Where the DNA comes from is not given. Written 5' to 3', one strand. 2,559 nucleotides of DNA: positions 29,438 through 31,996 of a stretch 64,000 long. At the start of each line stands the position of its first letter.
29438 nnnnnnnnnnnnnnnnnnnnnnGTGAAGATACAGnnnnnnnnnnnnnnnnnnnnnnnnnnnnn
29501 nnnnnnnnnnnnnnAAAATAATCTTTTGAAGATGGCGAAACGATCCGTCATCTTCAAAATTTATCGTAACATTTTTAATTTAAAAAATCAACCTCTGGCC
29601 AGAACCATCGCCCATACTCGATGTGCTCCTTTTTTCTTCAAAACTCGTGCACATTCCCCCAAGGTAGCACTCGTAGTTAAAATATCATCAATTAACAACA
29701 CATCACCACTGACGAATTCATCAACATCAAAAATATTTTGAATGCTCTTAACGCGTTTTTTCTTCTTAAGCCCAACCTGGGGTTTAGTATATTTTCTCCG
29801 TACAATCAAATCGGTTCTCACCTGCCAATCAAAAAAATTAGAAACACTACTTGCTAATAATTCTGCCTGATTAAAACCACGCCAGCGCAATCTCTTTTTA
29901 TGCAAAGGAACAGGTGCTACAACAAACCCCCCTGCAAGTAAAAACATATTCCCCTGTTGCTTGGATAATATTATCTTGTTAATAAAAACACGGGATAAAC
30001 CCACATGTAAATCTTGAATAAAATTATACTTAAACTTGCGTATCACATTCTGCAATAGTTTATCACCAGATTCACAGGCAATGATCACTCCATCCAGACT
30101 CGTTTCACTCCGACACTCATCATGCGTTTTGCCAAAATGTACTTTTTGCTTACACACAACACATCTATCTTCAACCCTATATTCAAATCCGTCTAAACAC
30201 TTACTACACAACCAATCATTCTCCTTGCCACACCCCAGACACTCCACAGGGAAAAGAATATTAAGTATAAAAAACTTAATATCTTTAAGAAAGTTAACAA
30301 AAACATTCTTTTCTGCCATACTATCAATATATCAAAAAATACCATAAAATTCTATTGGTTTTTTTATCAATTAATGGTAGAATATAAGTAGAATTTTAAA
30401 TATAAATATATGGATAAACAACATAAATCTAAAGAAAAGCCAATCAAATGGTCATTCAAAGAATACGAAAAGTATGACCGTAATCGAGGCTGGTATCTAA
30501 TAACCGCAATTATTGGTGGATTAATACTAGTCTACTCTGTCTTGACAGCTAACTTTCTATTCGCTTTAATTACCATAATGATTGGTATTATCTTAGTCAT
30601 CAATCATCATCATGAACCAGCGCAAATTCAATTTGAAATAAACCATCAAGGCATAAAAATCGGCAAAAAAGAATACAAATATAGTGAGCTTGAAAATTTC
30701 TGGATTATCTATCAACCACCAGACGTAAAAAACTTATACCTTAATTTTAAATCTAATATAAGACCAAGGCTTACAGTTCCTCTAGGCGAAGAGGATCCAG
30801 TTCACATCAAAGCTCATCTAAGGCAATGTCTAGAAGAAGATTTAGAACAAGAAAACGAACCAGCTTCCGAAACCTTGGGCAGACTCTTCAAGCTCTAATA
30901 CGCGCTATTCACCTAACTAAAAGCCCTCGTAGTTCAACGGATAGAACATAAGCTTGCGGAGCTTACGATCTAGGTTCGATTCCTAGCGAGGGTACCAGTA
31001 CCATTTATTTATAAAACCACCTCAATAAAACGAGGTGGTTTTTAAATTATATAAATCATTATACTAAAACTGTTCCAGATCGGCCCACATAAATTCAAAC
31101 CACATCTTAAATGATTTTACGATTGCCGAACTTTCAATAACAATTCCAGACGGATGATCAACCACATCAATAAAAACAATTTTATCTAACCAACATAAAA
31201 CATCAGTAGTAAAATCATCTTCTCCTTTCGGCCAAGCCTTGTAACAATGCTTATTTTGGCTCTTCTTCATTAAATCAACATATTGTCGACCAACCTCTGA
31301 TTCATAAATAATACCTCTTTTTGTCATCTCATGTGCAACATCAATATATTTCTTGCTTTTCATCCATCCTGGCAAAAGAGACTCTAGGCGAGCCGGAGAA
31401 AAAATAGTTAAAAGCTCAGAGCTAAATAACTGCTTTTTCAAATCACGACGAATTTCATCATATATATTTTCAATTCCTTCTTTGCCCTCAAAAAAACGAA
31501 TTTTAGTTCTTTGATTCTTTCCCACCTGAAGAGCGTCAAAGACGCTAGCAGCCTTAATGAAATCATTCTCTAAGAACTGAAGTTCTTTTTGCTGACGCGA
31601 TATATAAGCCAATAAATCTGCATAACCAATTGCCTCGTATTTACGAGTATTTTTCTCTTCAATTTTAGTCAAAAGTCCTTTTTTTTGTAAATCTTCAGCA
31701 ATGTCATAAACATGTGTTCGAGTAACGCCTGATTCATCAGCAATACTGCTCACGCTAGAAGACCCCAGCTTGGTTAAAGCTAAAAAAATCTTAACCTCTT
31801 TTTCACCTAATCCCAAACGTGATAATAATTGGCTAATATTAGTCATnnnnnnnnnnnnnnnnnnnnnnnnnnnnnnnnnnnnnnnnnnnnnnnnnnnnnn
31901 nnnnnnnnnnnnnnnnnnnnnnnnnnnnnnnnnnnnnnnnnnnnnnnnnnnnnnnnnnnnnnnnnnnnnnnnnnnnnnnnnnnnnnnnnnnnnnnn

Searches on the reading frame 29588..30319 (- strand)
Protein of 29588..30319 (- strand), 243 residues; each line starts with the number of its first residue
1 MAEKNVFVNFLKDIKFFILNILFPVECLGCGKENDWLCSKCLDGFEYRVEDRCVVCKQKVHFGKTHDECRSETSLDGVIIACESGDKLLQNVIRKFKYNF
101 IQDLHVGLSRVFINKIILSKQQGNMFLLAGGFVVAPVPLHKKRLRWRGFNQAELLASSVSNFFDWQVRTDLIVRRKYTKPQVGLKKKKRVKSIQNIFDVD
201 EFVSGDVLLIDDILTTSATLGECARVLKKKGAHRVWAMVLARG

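Call 7: search_protein_families(library=pfam, proteins=[window:29588-30319:-], max_evalue=0.01)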
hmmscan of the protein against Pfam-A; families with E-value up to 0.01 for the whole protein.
window:29588-30319:- (243 aa): 2 families
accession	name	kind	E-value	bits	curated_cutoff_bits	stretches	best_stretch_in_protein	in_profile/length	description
PF18912.6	DZR_2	-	1.8e-06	28.1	27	1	18-69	1-55/56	Double zinc ribbon domain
PF00156.33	Pribosyltran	-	1e-05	25.3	26.3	1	154-241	42-124/158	Phosphoribosyl transferase domain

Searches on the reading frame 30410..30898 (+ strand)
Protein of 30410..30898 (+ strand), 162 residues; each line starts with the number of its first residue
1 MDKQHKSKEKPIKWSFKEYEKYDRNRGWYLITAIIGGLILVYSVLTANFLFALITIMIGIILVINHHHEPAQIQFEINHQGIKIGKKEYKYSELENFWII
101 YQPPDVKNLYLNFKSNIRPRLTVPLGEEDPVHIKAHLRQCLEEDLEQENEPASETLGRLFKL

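Call 7: search_protein_families(library=pfam, proteins=[window:30410-30898:+], max_evalue=0.01)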
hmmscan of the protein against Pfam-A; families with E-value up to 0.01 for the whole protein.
window:30410-30898:+ (162 aa): 0 families

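Call 8: search_protein_families(library=ncbifam, proteins=[window:30410-30898:+], max_evalue=0.1)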
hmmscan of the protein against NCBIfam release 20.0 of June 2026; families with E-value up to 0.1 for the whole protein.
window:30410-30898:+ (162 aa): 1 family
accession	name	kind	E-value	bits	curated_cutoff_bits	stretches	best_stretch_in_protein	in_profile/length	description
NF002796.0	PRK02935.1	equivalog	0.099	12.5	108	0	17-65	4-53/118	hypothetical protein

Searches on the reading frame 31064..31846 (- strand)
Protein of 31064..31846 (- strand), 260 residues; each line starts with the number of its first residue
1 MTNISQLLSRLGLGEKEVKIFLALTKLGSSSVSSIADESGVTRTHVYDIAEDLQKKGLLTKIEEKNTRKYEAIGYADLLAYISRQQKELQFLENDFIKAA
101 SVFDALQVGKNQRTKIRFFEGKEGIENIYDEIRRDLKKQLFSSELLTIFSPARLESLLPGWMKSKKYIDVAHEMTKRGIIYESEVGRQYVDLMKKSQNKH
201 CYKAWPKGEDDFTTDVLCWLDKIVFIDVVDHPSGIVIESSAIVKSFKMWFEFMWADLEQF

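Call 7: search_protein_families(library=pfam, proteins=[window:31064-31846:-], max_evalue=0.01)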
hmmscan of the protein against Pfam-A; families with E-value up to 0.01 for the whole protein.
window:31064-31846:- (260 aa): 2 families
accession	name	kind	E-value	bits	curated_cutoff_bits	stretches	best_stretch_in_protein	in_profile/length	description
PF01978.25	TrmB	-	4.1e-15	55.8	25.6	1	8-73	1-65/68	Sugar-specific transcriptional regulator TrmB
PF13551.12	HTH_29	-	0.004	17.6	28.1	1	26-58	9-41/64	Winged helix-turn helix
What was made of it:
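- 31064..31846 (-): TrmB-family (TrmBL2-like) regulator gene, 260 aa, monocistronic. PF01978 E 4e-15 (call 7).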

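Call 8: search_protein_families(library=ncbifam, proteins=[window:31064-31846:-], max_evalue=0.1)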
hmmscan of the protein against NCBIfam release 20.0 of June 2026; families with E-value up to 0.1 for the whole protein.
window:31064-31846:- (260 aa): 11 families
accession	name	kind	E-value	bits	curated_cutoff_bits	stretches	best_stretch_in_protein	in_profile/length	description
NF047390.1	TransRegTrmBL1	equivalog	5e-09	35.6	650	1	3-73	5-74/341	HTH-type sugar sensing transcriptional regulator TrmBL1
NF040851.1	tran_reg_TrmB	equivalog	3.7e-08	32.9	600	1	3-98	6-97/338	HTH-type sugar-sensing transcriptional regulator TrmB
NF047392.1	TransRegTrmBHalo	equivalog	9.1e-08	31.5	500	1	3-120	8-125/349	HTH-type sugar sensing transcriptional regulator TrmB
TIGR01884.1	cas_HTH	subfamily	3.3e-05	23.4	60.2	1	12-68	139-195/202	CRISPR-associated CARF protein Csa3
NF003210.0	PRK04172.1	equivalog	0.00057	18.8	350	1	13-197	4-186/496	phenylalanine--tRNA ligase subunit alpha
NF053606.1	Sta1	subfamily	0.00086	19.4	80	1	12-69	17-74/100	Sta1 family transcriptional regulator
NF040939.2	trans_reg_lrs14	equivalog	0.0031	17.5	90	1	11-69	17-76/103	Lrs14 family HTH-type transcriptional regulator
TIGR00738.1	rrf2_super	superfamily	0.0047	16.8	73.3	1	20-60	15-56/132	Rrf2 family transcriptional regulator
NF008112.0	PRK10859.1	equivalog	0.015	13.8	354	1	46-104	244-302/483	membrane-bound lytic murein transglycosylase MltF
NF008240.0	PRK11014.1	equivalog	0.07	13.2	182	0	24-67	20-63/141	nitric oxide-sensing transcriptional repressor NsrR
NF001067.0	PRK00118.1-2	equivalog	0.082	13.3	156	0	19-68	28-74/110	putative DNA-binding protein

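Call 12: find_encoding_contigs(protein=window:31064-31846:-, flank=3000, max_places=6)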
Protein window:31064-31846:- (260 aa): 9 contigs read that carry it; 5 places shown.
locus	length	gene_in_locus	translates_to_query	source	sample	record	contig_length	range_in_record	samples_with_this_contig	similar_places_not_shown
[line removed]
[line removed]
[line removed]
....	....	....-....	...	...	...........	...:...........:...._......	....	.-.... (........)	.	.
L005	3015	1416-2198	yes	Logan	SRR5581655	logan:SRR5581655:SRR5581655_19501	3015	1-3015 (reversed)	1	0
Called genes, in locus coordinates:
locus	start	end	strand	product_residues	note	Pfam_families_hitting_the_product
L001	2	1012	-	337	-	?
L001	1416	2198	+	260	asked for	PF01978:TrmB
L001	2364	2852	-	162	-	-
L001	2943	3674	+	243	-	PF18912:DZR_2 (weak), PF00156:Pribosyltran (weak)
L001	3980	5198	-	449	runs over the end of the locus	?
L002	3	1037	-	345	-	?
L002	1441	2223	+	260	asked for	PF01978:TrmB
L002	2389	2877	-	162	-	-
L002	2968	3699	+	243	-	PF18912:DZR_2 (weak), PF00156:Pribosyltran (weak)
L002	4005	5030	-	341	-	?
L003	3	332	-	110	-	?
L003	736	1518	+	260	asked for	PF01978:TrmB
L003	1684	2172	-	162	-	-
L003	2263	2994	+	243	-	PF18912:DZR_2 (weak), PF00156:Pribosyltran (weak)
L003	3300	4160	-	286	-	?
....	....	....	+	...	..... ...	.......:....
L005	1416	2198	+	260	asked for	PF01978:TrmB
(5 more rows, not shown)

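Call 14: find_related_loci(query=window:31064-31846:-, collection=genome_contigs, flank=3000)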
Query window:31064-31846:- (260 aa) in genome_contigs; peptide patterns used: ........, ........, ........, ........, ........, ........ (x = any residue, [..] = any of these).
153 stretches matched a pattern, but none encodes a relative of the query by tblastn (E <= 1e-3).
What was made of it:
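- Tried and rejected: The first scan of genome_contigs with the single protein found nothing (call 14).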

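Call 15: find_homologous_proteins(query=window:31064-31846:-, max_evalue=0.00001)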
Query window:31064-31846:- (260 aa): 20 proteins with E <= 0.00001 among 901 candidates.
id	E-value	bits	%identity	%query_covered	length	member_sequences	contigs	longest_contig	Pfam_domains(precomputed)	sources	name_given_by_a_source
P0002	4.9e-93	329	57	99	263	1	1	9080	PF01978.26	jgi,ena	-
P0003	2.7e-91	324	56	99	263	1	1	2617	PF01978.26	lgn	-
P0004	1.6e-88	315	55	99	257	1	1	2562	PF01978.26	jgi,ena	-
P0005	1.6e-84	302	53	99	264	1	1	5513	PF01978.26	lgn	-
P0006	2.5e-83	298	51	99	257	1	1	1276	PF01978.26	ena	-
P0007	1.5e-78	282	51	97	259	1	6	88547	PF01978.26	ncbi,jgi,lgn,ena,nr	ncbi:hypothetical protein COV82_00920 [Candidatus Peregrinibacteria bacterium CG11_big_fil_rev_8_21_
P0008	7.6e-76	273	48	98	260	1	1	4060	PF01978.26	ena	-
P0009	2.2e-74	268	47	98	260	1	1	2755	PF01978.26,PF13551.13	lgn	-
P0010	6.0e-74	267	49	93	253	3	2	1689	PF01978.26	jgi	jgi:predicted transcriptional regulator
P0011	8.4e-73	263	49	99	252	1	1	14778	PF01978.26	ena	-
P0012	2.6e-70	255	48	99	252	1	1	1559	PF01978.26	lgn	-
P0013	1.5e-69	252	47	100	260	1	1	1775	PF01978.26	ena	-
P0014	1.7e-69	252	48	99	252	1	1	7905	PF01978.26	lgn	-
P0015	4.9e-69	251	47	98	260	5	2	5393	PF01978.26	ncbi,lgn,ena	-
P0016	2.5e-66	242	49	100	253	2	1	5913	PF01978.26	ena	-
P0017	5.6e-64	234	44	93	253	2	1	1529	PF01978.26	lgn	-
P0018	4.9e-61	225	47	83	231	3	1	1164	PF01978.26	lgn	-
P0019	2.4e-33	134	44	63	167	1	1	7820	PF01978.26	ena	-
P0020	6.6e-12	64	25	97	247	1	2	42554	PF01978.26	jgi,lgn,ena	-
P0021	3.5e-11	61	26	95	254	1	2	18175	PF01978.26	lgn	-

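Call 17: find_related_loci(query=A1, collection=metagenome_contigs, flank=3000)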
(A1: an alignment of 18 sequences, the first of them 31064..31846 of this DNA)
Query A1 (260 aa) in metagenome_contigs; peptide patterns used: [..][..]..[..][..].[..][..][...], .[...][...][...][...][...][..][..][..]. (x = any residue, [..] = any of these).
475 stretches matched a pattern; 23 encode a relative of the query (tblastn E <= 1e-3); 23 distinct loci.
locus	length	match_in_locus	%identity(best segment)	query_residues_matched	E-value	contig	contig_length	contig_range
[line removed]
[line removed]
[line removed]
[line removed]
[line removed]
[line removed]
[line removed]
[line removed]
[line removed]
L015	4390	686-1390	48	19-258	2e-75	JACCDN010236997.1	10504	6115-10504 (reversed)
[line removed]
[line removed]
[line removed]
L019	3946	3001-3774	43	1-257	8e-73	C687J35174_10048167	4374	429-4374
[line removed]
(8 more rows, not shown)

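Call 18: find_related_loci(query=A1, collection=genome_contigs, flank=3000)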
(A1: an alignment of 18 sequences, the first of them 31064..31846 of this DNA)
Query A1 (260 aa) in genome_contigs; peptide patterns used: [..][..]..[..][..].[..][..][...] (x = any residue, [..] = any of these).
21 stretches matched a pattern; 11 encode a relative of the query (tblastn E <= 1e-3); 11 distinct loci.
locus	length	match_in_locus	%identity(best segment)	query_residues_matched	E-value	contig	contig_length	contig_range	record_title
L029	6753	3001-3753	51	7-257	3e-86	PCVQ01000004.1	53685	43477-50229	MAG: Candidatus Peregrinibacteria bacterium CG11_big_fil_rev_8_21_14_0_20_46_8 CG11_8_21_14_0.20_scaffold_598_c, whole g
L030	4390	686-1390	48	19-258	1e-75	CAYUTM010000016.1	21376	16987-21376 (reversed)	MAG TPA_asm: uncultured Gammaproteobacteria bacterium isolate SRP219642_co6_412 genome assembly, contig: NODE_1971_lengt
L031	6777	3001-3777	44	1-258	1e-74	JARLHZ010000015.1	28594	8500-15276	MAG: Candidatus Doudnabacteria bacterium isolate MAG_CO250 MetaCoAG_Bin_250_Oxic_k141_580426, whole genome shotgun seque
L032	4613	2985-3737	46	9-259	5e-74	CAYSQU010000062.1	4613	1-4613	MAG TPA_asm: uncultured Gammaproteobacteria bacterium isolate binchicken_co387_4 genome assembly, contig: NODE_27354_len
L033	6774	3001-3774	43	1-257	6e-73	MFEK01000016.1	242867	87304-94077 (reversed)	MAG: Candidatus Doudnabacteria bacterium RIFCSPHIGHO2_01_FULL_46_14 rifcsphigho2_01_scaffold_70, whole genome shotgun se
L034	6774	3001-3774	43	1-257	8e-72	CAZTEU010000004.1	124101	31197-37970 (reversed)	MAG TPA_asm: uncultured Gammaproteobacteria bacterium isolate SRP200020_co5_16 genome assembly, contig: NODE_173_length_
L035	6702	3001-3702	45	20-258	2e-70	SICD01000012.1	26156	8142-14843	MAG: Candidatus Magasanikbacteria bacterium isolate Baikal-deep-G194 BACOMB-C8623, whole genome shotgun sequence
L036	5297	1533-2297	43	4-257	2e-70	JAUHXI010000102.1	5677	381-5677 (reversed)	MAG: bacterium isolate 2_bin.56 NODE_10802_length_5677_cov_1.018739, whole genome shotgun sequence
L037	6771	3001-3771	40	1-258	7e-67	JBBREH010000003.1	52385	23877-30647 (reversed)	MAG: Candidatus Doudnabacteria bacterium isolate Co_metawrap_2493 Cmw_2493_k141_17269730_length_52385_cov_28.9979, whole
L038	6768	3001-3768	40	4-258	2e-66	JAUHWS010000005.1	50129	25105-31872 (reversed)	MAG: bacterium isolate 2_bin.3 NODE_579_length_50129_cov_3.408444, whole genome shotgun sequence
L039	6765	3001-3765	42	3-257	8e-62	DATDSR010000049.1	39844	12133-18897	MAG TPA_asm: Candidatus Paceibacterota bacterium isolate SMAG_U8008 k141_306761, whole genome shotgun sequence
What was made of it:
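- Tried and rejected: The profile-based scans succeeded (calls 17, 18).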

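Call 39: search_solved_structures(query=A1, max_evalue=0.01)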
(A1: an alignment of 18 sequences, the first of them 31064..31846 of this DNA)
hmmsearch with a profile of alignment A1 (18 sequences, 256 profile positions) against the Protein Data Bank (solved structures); distinct sequences matched with E-value up to 0.01: 4.
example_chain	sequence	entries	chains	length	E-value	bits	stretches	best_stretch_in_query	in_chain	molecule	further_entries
3qph_A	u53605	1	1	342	1.9e-08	37.2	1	3-107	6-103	TrmB, a global transcription regulator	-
5bqt_A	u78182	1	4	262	0.00012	24.7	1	4-91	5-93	Putative HTH-type transcriptional regulator TrmBL2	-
5bpd_A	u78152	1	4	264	0.00012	24.7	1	4-91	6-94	TrmBL2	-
5box_A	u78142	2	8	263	0.00012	24.7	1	4-91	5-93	Putative HTH-type transcriptional regulator TrmBL2 | TrmBL2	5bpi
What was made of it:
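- On TrmB family transcription regulator (Pfam PF01978): A profile of 18 orthologs hits TrmB 3qph (E 2e-8) and TrmBL2 (call 39).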

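Call 49: predict_structure(alignment_id=A1)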
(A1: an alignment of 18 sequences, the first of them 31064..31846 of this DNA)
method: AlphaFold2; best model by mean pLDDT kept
length: 260 residues; sequences in the alignment: 18
mean_pLDDT: 87.6   pTM: 0.63
mean pLDDT of the five models: 87.6, 86.9, 86.8, 85.4, 85.3
residues with pLDDT >= 90: 143; 70-90: 102; 50-70: 14; < 50: 1
segments of 3 or more residues with pLDDT < 50: none
pLDDT, mean of each block of 10 residues (from residue 1): 80 93 95 95 92 93 90 92 85 79 66 79 92 87 89 90 88 90 91 88 81 87 89 90 92 87
secondary structure, 60 per line:
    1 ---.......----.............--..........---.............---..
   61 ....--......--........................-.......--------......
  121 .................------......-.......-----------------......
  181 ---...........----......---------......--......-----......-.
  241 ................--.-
elements in order: H4-10 H15-27 H32-39 H43-55 E59-64 E67-72 H75-98 H100-106 E115-120 H121-137 E144-149 H151-157 E175-180 H184-194 E199-204 E214-219 E222-227 E233-238 H240-256
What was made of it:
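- On TrmBL2-like architecture: AF2 model with pLDDT 87.6 (call 49).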

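Call 51: fold_search(model_id=the predicted structure, library=pdb)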
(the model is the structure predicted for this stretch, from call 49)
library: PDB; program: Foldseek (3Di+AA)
matches with E <= 10: 1430; with E <= 0.001: 25
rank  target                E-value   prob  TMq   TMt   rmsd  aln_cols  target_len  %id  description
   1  5box_A                9.7e-14  1.00  0.36  0.35  23.0       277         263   18  Structure of TrmBL2, an archaeal chromatin protein, shows a novel mode of DNA binding. (released 2015-09-02)
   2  5bqt_A                1.1e-13  1.00  0.38  0.38  21.6       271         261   18  Structure of TrmBL2, an archaeal chromatin protein, shows a novel mode of DNA binding. (released 2015-09-02)
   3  5bpd_B                1.5e-13  1.00  0.36  0.36  22.9       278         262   18  Structure of TrmBL2, an archaeal chromatin protein, shows a novel mode of DNA binding. (released 2015-09-02)
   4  5bpd_D                2.0e-13  1.00  0.35  0.35  11.4       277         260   18  Structure of TrmBL2, an archaeal chromatin protein, shows a novel mode of DNA binding. (released 2015-09-02)
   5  5bpd_C                4.2e-13  1.00  0.37  0.37  11.5       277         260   18  Structure of TrmBL2, an archaeal chromatin protein, shows a novel mode of DNA binding. (released 2015-09-02)
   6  5bpi_D                1.1e-12  1.00  0.38  0.39  11.6       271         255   18  Structure of TrmBL2, an archaeal chromatin protein, shows a novel mode of DNA binding. (released 2015-09-02)
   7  5bqt_B                2.1e-12  1.00  0.35  0.36  21.3       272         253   19  Structure of TrmBL2, an archaeal chromatin protein, shows a novel mode of DNA binding. (released 2015-09-02)
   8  5bpi_C                2.4e-12  1.00  0.35  0.36  11.1       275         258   18  Structure of TrmBL2, an archaeal chromatin protein, shows a novel mode of DNA binding. (released 2015-09-02)
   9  6ehi_A                7.1e-06  1.00  0.37  0.57   6.5       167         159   10  NucT from Helicobacter pylori (released 2018-01-17)
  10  4urj_D                1.2e-05  1.00  0.37  0.52   6.9       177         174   10  Crystal structure of human BJ-TSA-9 (released 2014-10-01)
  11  6ehi_D                1.4e-05  1.00  0.39  0.59   6.2       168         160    8  NucT from Helicobacter pylori (released 2018-01-17)
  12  4urj_C                3.9e-05  1.00  0.36  0.51   7.1       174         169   10  Crystal structure of human BJ-TSA-9 (released 2014-10-01)
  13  6ehi_B                1.6e-04  1.00  0.38  0.57   6.5       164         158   11  NucT from Helicobacter pylori (released 2018-01-17)
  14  1s3j_B                1.7e-04  1.00  0.25  0.45  12.3       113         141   22  X-ray crystal structure of YusO protein from Bacillus subtilis (released 2004-04-13)
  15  7l1i                  2.7e-04  1.00  0.26  0.40  16.0       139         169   14  Crystal structure of the MarR family transcriptional regulator from Acineotobacter baumannii bound to Indole 3 acetic ac (released 2022-02-09)
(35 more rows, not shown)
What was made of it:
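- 31064..31846 (-): The AF2 model has pLDDT 87.6 (call 49), and its best PDB match is TrmBL2 5box, E 1e-13 over the full length (call 51).
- On TrmBL2-like architecture: Foldseek's best hits are TrmBL2 5box/5bqt/5bpd over the full length (E 1e-13), and the C-domain alone matches NucT (call 51).
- Closest known: TrmB family regulators of Archaea. Same: Coiled-coil helix followed by a PLD/NucT-like C-domain, as in TrmBL2 (calls 49, 51).
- Full-length fold match to TrmBL2 (calls 49, 51).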

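Call 56: search_protein_families(library=padloc, proteins=[window:31064-31846:-], max_evalue=1)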
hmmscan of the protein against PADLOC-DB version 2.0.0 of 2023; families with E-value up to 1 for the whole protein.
window:31064-31846:- (260 aa): 12 families
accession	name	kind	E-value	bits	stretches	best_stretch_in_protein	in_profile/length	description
PDLC01268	CasR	-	8.2e-06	23.9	1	10-70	119-174/179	"CAS-I,CAS-II,CAS-III,CAS-IV,CAS-V,CAS-VI; associated_signaling"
PDLC01434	CasR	-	2.2e-05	22.4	1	9-68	122-179/191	"CAS-I,CAS-II,CAS-III,CAS-IV,CAS-V,CAS-VI; associated_signaling"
PDLC01850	CARF3--CARF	-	0.00075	17.4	1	5-66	137-196/209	-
PDLC01044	Csa3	-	0.00085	17.3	1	12-74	133-188/194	Type I-A associated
PDLC01438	Csa3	-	0.0015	16.7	1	14-92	147-220/305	"CAS-I,CAS-II,CAS-III,CAS-IV,CAS-V,CAS-VI; associated_signaling"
PDLC01858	CARF3--CARF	-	0.0015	16.5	1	7-66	137-194/204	-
PDLC01849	CARF3--CARF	-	0.0028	15.4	1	12-64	135-185/197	-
PDLC01857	CARF3--CARF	-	0.0075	13.9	1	4-85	120-198/201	-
PDLC01879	CARF3--CARF_TM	-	0.014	13.1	1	14-71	155-208/222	-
PDLC01848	CARF3--CARF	-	0.014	13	1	5-66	129-185/197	-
PDLC03963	SoFic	-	0.015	12.7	1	18-78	296-357/361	-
PDLC02267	AbiEi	-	0.017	12.5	1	14-64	3-55/252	AbiEi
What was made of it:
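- There is no hit in PADLOC, Pfam or NCBIfam (calls 7, 8, 56).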
